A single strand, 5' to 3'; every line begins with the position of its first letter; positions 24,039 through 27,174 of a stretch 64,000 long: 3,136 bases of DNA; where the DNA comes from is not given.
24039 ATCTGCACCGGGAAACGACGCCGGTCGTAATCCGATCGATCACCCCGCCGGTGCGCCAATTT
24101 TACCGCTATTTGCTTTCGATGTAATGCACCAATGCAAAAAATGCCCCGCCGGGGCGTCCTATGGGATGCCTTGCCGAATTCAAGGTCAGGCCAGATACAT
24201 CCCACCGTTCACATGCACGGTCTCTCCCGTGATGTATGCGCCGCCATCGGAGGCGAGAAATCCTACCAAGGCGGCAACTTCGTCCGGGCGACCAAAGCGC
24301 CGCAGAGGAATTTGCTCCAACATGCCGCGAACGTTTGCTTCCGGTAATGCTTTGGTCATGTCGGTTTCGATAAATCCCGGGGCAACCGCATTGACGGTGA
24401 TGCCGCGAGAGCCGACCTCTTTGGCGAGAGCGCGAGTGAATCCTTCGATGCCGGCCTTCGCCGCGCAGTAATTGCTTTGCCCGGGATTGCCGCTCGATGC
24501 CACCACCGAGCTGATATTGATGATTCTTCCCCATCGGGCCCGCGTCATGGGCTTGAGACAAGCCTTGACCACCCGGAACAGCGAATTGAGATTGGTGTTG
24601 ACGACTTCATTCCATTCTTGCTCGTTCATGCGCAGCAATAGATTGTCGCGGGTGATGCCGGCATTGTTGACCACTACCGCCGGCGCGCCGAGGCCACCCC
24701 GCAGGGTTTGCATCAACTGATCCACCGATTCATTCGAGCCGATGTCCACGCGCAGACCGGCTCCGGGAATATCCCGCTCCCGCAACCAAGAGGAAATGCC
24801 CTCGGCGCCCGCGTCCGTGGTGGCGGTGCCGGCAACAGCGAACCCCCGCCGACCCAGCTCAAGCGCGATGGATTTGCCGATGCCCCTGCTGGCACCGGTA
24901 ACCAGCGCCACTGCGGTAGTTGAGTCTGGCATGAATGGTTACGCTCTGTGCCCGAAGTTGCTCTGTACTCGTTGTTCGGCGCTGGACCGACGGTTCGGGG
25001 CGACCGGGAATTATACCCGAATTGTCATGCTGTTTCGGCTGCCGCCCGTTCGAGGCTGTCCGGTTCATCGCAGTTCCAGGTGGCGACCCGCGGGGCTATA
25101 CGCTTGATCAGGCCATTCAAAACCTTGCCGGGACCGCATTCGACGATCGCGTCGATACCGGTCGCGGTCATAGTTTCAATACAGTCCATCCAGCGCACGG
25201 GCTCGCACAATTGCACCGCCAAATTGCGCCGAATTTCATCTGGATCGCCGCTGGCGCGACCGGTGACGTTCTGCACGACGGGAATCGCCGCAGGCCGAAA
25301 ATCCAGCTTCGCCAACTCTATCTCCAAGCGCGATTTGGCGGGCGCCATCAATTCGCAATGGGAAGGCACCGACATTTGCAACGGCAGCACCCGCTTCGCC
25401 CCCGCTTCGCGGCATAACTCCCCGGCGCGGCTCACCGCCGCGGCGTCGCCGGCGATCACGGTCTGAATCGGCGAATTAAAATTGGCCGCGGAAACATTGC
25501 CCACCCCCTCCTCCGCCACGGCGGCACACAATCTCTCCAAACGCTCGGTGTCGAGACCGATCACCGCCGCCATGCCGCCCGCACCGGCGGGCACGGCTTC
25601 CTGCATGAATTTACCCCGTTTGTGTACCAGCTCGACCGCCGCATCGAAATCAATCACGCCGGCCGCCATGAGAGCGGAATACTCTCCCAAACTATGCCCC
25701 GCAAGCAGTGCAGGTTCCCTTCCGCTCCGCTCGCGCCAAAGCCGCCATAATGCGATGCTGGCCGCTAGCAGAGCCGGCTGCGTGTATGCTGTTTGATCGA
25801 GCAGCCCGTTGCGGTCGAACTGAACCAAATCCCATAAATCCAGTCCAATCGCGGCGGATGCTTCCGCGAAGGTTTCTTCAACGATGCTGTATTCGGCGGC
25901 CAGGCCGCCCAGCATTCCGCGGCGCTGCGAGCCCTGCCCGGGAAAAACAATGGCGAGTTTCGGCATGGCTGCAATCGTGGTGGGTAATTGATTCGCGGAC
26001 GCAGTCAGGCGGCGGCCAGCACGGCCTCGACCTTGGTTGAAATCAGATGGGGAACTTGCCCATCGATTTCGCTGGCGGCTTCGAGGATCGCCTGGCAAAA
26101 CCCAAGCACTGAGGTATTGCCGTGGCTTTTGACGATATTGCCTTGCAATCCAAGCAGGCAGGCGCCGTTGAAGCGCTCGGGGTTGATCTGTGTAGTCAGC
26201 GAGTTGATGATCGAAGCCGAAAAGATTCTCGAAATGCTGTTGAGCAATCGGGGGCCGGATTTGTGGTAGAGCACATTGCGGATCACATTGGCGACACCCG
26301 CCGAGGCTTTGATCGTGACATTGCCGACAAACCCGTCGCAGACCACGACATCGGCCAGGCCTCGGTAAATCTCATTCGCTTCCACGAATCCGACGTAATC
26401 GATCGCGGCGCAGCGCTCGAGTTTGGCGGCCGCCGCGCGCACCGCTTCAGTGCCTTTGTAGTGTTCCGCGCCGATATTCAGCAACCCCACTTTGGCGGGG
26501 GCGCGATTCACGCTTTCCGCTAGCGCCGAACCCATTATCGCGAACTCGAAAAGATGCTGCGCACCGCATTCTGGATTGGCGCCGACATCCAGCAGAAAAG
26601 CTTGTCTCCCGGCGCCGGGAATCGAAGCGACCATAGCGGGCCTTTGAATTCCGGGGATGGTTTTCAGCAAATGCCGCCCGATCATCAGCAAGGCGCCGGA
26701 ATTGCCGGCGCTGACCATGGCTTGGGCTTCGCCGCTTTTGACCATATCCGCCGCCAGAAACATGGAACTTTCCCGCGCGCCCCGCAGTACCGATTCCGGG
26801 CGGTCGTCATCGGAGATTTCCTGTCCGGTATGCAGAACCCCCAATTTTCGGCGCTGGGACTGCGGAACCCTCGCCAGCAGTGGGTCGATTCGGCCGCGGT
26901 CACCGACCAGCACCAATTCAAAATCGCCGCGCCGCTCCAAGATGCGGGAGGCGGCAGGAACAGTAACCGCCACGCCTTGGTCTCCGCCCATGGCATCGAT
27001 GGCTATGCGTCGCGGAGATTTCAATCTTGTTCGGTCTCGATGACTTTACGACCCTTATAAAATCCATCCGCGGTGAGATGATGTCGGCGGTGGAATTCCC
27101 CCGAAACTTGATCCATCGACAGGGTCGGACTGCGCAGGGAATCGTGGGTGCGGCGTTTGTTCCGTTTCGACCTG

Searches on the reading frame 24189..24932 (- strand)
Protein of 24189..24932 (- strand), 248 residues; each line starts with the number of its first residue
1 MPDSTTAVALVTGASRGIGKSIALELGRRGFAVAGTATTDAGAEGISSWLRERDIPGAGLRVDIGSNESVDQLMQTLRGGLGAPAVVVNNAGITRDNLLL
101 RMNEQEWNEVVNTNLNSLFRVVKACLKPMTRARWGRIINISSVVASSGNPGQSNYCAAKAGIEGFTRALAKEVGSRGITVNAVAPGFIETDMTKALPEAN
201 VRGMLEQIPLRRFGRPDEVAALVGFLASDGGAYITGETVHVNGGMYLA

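Call 63: search_protein_families(library=pfam, proteins=[window:24189-24932:-], max_evalue=0.00001)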
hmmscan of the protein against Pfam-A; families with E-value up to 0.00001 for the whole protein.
window:24189-24932:- (248 aa): 3 families
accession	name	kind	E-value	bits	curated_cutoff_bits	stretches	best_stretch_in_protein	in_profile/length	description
PF13561.12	adh_short_C2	-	3e-61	207.4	27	1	13-245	1-235/236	Enoyl-(Acyl carrier protein) reductase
PF00106.31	adh_short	-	2.6e-54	184.1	26.6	1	8-198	2-192/195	short chain dehydrogenase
PF08659.16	KR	-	3.2e-16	60.2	22.6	1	8-181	2-174/180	KR domain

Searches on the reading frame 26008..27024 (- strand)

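Call 63: search_protein_families(library=pfam, proteins=[window:26008-27024:-], max_evalue=0.00001)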
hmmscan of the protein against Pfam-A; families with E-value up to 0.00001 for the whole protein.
window:26008-27024:- (339 aa): 1 family
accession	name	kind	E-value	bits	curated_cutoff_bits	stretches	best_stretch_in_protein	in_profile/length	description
PF02504.20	FA_synthesis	-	1.1e-85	288.1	29.1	1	6-325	2-322/324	Fatty acid synthesis protein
